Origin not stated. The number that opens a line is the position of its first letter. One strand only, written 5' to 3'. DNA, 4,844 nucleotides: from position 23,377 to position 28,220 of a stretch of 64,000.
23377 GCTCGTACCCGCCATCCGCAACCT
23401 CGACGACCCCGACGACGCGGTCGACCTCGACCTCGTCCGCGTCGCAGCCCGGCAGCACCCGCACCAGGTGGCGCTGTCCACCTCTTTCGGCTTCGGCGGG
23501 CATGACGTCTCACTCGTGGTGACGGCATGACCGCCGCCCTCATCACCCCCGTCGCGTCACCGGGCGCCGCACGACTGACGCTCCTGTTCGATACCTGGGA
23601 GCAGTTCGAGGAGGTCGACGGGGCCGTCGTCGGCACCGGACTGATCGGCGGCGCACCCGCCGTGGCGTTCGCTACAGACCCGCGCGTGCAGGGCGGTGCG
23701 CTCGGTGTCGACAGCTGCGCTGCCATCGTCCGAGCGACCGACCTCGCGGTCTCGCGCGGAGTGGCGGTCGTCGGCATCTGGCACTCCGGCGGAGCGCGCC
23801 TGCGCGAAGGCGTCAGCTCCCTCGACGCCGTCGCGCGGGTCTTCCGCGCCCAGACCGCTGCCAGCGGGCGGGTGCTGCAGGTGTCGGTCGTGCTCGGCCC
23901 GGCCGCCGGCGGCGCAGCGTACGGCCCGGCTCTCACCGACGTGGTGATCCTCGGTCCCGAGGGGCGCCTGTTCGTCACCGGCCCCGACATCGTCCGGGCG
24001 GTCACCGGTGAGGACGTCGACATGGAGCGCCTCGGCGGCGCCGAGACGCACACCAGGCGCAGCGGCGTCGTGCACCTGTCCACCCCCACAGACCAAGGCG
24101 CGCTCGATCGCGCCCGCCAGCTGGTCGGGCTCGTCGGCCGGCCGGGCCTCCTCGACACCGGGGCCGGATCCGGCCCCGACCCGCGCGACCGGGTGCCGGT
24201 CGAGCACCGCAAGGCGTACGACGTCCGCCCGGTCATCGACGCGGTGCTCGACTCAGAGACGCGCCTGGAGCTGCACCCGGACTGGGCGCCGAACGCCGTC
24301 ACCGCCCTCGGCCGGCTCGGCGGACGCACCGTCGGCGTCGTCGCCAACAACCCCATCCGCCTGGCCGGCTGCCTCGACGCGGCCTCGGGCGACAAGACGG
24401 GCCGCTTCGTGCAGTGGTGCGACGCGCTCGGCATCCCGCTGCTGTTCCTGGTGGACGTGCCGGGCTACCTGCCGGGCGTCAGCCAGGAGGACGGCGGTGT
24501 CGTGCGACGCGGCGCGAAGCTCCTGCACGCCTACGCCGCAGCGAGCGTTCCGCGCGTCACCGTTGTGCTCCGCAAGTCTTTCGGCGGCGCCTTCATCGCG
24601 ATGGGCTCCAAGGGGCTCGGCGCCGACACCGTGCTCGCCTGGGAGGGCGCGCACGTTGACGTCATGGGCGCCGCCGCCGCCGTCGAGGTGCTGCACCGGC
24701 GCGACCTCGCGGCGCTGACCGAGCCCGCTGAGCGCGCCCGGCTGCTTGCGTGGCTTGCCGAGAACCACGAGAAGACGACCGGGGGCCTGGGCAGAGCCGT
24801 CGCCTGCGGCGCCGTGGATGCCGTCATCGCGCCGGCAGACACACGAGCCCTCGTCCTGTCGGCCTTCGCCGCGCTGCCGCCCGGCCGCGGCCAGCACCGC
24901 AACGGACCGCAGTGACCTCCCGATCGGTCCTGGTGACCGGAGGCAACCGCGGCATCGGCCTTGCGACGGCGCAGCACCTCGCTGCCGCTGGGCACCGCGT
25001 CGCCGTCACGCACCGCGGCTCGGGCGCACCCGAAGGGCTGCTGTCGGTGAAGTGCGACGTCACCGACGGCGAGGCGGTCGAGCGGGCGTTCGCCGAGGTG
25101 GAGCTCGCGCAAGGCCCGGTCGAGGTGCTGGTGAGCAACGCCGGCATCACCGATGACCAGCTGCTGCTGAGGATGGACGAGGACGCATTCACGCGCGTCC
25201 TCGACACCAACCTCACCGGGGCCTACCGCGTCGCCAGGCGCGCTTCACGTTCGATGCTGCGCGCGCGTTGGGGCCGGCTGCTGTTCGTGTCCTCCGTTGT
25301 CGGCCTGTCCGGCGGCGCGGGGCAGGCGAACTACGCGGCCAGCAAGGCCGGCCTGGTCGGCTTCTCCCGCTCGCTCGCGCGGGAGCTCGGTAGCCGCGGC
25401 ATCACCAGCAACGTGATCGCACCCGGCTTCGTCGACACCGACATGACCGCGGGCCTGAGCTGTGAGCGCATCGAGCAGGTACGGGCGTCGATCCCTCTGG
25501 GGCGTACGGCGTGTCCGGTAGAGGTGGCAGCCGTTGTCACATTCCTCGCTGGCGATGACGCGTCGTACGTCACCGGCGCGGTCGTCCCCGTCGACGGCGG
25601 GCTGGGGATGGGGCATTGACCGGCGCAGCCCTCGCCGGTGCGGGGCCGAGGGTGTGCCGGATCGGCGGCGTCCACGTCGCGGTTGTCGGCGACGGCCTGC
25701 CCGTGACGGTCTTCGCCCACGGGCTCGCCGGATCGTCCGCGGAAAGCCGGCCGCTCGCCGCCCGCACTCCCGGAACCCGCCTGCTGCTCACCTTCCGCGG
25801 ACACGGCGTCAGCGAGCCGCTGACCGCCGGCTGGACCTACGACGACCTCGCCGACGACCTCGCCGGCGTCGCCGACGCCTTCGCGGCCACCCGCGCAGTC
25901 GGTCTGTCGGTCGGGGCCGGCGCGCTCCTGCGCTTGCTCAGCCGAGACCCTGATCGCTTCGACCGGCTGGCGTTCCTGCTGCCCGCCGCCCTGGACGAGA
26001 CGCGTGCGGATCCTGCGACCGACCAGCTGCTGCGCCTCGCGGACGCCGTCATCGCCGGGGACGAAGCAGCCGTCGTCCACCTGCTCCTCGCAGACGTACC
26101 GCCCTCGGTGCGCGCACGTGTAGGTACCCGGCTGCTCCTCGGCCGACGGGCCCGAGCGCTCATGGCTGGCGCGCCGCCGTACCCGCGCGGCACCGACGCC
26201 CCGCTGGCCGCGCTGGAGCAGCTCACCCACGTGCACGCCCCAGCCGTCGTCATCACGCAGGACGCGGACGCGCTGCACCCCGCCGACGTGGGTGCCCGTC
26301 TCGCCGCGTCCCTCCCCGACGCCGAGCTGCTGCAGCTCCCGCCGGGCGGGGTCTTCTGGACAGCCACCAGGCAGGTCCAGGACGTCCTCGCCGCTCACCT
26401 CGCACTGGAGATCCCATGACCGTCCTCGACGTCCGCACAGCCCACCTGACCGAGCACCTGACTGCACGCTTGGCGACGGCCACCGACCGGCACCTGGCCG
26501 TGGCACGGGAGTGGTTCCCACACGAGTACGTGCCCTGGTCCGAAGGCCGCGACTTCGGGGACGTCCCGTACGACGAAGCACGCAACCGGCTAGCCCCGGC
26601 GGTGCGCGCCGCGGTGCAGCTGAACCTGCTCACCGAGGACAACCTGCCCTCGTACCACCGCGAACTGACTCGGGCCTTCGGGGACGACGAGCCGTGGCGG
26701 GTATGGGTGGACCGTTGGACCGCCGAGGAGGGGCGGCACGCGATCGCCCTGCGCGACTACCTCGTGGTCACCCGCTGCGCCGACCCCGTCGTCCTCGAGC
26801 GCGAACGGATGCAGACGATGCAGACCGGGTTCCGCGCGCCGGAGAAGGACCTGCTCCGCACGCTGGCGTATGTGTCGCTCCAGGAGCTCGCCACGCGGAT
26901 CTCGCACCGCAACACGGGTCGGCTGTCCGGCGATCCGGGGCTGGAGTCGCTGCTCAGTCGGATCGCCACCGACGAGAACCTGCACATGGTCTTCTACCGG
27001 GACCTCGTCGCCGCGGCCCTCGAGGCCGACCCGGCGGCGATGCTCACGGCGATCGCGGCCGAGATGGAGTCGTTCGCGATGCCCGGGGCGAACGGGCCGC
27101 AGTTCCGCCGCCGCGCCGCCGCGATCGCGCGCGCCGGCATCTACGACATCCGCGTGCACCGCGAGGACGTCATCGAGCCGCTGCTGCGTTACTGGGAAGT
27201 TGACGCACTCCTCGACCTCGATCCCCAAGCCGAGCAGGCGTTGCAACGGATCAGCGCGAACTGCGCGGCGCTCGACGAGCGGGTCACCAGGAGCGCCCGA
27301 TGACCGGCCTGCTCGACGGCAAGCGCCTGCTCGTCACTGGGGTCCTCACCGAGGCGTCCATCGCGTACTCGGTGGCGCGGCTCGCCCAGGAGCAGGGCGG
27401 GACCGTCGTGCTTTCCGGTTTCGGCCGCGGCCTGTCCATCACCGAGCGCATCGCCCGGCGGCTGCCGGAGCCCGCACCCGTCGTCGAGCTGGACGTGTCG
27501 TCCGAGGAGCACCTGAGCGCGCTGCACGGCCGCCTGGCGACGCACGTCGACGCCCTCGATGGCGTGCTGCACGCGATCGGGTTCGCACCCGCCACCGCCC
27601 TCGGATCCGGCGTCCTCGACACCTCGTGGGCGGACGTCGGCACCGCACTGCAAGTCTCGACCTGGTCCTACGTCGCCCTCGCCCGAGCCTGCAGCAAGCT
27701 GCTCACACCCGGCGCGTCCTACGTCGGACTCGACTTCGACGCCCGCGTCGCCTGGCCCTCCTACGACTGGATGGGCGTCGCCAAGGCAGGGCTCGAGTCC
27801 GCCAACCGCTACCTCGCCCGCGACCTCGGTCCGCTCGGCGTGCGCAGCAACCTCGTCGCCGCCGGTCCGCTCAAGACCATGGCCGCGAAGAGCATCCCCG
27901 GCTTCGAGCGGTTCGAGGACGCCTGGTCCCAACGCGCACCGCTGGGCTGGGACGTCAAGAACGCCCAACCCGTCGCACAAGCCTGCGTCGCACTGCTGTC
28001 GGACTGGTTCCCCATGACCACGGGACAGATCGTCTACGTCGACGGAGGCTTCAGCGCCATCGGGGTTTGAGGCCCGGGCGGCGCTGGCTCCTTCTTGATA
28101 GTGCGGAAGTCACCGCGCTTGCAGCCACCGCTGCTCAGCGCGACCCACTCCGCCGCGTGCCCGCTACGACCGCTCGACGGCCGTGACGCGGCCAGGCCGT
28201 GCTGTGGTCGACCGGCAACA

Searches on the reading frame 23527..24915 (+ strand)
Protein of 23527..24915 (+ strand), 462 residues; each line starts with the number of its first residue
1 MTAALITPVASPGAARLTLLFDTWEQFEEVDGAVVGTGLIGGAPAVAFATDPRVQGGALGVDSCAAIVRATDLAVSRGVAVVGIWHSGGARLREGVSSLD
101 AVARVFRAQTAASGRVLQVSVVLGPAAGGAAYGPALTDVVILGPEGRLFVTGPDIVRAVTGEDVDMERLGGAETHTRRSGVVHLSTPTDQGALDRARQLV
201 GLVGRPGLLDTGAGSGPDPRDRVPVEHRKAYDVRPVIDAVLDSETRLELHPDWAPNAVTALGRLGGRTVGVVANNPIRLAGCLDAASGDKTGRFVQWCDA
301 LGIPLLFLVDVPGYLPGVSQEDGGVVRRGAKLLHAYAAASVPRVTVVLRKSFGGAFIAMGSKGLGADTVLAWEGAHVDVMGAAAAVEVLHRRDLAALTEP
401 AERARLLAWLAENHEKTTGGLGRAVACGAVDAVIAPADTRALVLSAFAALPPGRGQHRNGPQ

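Call 71: search_protein_families(library=pfam, proteins=[window:23527-24915:+], max_evalue=0.00001)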
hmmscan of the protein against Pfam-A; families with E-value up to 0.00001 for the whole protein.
window:23527-24915:+ (462 aa): 3 families
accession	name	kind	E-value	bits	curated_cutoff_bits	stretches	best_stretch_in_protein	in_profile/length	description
PF01039.27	Carboxyl_trans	-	1.7e-115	386.9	22.3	1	31-449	45-477/493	Carboxyl transferase domain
PF06833.16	MdcE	-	1.2e-07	32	32.7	1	304-416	29-140/196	Malonate decarboxylase gamma subunit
PF03255.19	ACCA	-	2.3e-06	27.4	23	1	290-402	135-242/310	Acetyl co-enzyme A carboxylase carboxyltransferase-like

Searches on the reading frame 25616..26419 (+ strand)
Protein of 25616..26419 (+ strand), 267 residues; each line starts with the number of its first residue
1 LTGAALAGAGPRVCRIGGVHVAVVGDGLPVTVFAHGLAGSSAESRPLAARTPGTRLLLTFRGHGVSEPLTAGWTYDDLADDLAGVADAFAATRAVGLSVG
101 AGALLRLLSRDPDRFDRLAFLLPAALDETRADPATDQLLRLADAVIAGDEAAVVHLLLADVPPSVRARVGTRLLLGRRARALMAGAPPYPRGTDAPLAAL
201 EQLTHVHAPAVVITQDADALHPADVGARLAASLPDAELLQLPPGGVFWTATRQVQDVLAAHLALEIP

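Call 71: search_protein_families(library=pfam, proteins=[window:25616-26419:+], max_evalue=0.00001)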
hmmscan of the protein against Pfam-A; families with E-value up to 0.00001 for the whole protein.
window:25616-26419:+ (267 aa): 1 family
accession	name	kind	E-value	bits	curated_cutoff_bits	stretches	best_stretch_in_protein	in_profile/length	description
PF00561.26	Abhydrolase_1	-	6.9e-07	29.6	25.8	1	32-129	4-103/245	alpha/beta hydrolase fold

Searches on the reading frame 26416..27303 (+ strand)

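Call 30: search_protein_families(library=pfam, proteins=[window:26416-27303:+], max_evalue=0.001)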
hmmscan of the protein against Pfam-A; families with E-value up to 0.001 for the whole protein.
window:26416-27303:+ (295 aa): 1 family
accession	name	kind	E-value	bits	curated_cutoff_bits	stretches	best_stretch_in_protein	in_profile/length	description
PF03405.20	FA_desaturase_2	-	1.7e-62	211.6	22.7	1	11-285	5-299/325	Fatty acid desaturase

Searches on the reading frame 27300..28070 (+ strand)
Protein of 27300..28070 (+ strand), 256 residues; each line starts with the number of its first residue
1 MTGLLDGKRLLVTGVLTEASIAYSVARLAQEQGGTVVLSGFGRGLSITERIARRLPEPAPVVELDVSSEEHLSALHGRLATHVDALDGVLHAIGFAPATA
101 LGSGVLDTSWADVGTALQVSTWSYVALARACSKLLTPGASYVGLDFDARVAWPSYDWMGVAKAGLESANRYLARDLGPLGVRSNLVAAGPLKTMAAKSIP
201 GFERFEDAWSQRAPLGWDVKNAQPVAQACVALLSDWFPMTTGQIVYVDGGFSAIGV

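Call 30: search_protein_families(library=pfam, proteins=[window:27300-28070:+], max_evalue=0.001)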
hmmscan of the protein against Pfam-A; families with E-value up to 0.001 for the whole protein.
window:27300-28070:+ (256 aa): 2 families
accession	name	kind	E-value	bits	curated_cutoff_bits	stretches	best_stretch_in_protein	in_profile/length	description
PF13561.12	adh_short_C2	-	8.8e-66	222.3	27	1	14-252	1-236/236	Enoyl-(Acyl carrier protein) reductase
PF00106.31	adh_short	-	2.5e-08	34.1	26.6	1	10-199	3-190/195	short chain dehydrogenase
